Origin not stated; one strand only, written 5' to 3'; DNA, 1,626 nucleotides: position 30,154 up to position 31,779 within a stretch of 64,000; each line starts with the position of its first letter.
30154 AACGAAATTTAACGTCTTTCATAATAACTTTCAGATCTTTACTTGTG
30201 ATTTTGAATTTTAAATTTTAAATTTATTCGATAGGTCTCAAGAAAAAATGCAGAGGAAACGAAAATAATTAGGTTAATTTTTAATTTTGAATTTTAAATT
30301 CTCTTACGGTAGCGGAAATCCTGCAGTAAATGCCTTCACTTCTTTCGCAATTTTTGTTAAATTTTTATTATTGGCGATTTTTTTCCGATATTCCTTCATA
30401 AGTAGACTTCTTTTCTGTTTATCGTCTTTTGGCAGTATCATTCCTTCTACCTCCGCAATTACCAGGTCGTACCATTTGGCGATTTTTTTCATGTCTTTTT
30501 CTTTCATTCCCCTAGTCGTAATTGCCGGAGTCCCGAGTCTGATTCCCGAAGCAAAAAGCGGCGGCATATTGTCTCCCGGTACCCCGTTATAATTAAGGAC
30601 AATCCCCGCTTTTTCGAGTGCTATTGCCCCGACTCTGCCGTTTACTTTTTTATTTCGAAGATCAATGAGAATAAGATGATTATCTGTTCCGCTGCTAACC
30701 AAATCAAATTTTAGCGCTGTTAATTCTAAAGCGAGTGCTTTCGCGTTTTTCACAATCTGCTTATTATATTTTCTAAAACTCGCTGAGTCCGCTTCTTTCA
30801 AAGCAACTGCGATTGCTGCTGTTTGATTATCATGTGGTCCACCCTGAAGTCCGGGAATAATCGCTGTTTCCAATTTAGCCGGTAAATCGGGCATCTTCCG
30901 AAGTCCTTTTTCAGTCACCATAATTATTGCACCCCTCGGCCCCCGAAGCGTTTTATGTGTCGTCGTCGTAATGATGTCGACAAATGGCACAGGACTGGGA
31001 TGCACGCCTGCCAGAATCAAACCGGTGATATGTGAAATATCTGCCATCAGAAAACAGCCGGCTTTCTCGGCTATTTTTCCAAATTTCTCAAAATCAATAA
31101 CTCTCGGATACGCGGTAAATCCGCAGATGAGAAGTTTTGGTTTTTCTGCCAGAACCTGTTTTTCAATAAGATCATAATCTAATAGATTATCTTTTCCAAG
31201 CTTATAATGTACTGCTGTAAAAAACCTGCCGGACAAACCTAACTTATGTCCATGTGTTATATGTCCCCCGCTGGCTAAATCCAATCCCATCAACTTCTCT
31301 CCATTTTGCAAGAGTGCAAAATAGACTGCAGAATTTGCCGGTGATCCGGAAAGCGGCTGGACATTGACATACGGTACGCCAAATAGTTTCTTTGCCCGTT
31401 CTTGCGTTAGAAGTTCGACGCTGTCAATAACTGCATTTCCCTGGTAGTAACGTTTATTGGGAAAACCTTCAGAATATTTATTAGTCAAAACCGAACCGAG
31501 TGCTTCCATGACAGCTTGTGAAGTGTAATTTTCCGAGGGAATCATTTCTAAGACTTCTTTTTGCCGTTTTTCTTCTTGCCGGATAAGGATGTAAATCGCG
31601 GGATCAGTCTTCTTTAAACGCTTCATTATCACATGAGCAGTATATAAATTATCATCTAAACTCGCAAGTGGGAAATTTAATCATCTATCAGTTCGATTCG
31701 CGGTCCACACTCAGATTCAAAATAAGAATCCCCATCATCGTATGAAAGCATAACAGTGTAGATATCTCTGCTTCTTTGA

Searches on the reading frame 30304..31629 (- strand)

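Call 54: search_protein_families(library=pfam, proteins=[window:30304-31629:-], max_evalue=0.001)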
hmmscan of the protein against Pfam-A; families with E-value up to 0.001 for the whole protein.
window:30304-31629:- (441 aa): 1 family
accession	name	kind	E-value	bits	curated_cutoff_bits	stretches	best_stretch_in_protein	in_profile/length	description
PF00464.25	SHMT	-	6.9e-151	502.8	27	1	5-386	1-398/399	Serine hydroxymethyltransferase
